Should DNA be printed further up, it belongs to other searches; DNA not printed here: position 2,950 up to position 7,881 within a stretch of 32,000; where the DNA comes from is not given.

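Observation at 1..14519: Three near-identical Gly A-domain copies with a mosaic identity pattern (concerted evolution, or an assembly hazard)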

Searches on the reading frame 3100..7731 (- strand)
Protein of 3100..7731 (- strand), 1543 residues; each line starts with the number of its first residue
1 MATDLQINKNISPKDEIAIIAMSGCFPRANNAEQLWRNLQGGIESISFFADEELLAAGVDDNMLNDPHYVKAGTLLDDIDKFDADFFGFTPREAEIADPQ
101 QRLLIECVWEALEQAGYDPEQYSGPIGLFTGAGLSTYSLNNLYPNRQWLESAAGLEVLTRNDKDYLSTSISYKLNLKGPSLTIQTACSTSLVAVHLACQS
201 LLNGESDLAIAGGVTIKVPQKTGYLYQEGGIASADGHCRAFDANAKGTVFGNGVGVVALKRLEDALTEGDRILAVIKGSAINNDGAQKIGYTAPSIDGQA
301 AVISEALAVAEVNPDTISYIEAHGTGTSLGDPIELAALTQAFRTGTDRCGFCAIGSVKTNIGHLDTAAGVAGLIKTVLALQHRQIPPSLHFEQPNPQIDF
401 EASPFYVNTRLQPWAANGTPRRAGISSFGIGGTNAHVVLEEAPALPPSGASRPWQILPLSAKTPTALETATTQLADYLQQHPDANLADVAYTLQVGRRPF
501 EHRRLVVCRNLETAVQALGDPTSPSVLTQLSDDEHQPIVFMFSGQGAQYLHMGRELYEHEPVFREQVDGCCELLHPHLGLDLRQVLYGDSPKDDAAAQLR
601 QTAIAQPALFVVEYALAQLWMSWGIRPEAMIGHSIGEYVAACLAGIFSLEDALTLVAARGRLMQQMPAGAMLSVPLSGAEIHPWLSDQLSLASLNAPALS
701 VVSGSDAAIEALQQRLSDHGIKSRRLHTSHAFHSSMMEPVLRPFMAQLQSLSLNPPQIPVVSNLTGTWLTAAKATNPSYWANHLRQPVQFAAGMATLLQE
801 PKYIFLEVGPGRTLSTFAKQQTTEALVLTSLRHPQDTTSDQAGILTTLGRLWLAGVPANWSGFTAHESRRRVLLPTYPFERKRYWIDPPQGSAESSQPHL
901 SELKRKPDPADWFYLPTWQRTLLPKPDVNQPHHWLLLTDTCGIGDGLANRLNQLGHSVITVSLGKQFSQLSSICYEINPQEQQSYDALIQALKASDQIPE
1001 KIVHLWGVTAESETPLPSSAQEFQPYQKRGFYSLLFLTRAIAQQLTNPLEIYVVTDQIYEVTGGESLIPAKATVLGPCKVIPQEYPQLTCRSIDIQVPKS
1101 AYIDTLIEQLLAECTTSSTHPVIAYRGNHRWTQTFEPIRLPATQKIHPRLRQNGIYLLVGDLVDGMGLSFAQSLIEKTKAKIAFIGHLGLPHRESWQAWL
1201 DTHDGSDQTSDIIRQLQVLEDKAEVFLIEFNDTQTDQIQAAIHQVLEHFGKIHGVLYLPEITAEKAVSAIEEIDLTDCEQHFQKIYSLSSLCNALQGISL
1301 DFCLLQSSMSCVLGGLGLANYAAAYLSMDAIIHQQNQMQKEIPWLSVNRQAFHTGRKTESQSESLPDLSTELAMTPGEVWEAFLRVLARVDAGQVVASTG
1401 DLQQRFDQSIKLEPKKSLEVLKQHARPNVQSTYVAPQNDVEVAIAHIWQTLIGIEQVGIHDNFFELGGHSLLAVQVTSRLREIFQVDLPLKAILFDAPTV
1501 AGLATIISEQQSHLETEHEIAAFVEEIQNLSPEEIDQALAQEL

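Call 5: search_protein_families(library=pfam, proteins=[window:3100-7731:-])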
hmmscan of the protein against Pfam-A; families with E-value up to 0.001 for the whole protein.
window:3100-7731:- (1543 aa): 10 families
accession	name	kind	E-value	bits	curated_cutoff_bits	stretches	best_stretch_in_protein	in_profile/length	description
PF00109.32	ketoacyl-synt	-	2.4e-73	247.3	20.8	1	15-265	2-252/252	Beta-ketoacyl synthase, N-terminal domain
PF00698.26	Acyl_transf_1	-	2e-53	182.4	32.7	1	539-823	1-280/319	Acyl transferase domain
PF02801.28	Ketoacyl-synt_C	-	3.6e-46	156.5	20.8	1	273-392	1-119/119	Beta-ketoacyl synthase, C-terminal domain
PF22621.2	CurL-like_PKS_C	-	1.3e-27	95.9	27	1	455-518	1-64/64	CurL-like, PKS C-terminal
PF21394.3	Beta-ketacyl_N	-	3.3e-23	82.6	26.9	1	953-1110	22-167/170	Beta-ketoacyl synthase-like, N-terminal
PF16197.11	KAsynt_C_assoc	-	7.2e-20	71.9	33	1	394-504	1-108/111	Ketoacyl-synthetase C-terminal extension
PF22336.2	RhiE-like_linker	-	4.5e-18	65.4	27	1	459-518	2-60/67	RhiE-like, KS-MAT linker domain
PF08659.16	KR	-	4.5e-17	63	22.6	1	1154-1339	1-167/180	KR domain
PF00550.31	PP-binding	-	1.9e-13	50.9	20.8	1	1444-1505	3-65/67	Phosphopantetheine attachment site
PF00108.29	Thiolase_N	-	0.00015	21.7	26.4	1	174-214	72-112/260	Thiolase, N-terminal domain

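Call 21: find_encoding_contigs(protein=window:3100-7731:-, flank=10000, max_places=4)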
Protein window:3100-7731:- (1543 aa): no gene with exactly this product is on record in the collection.
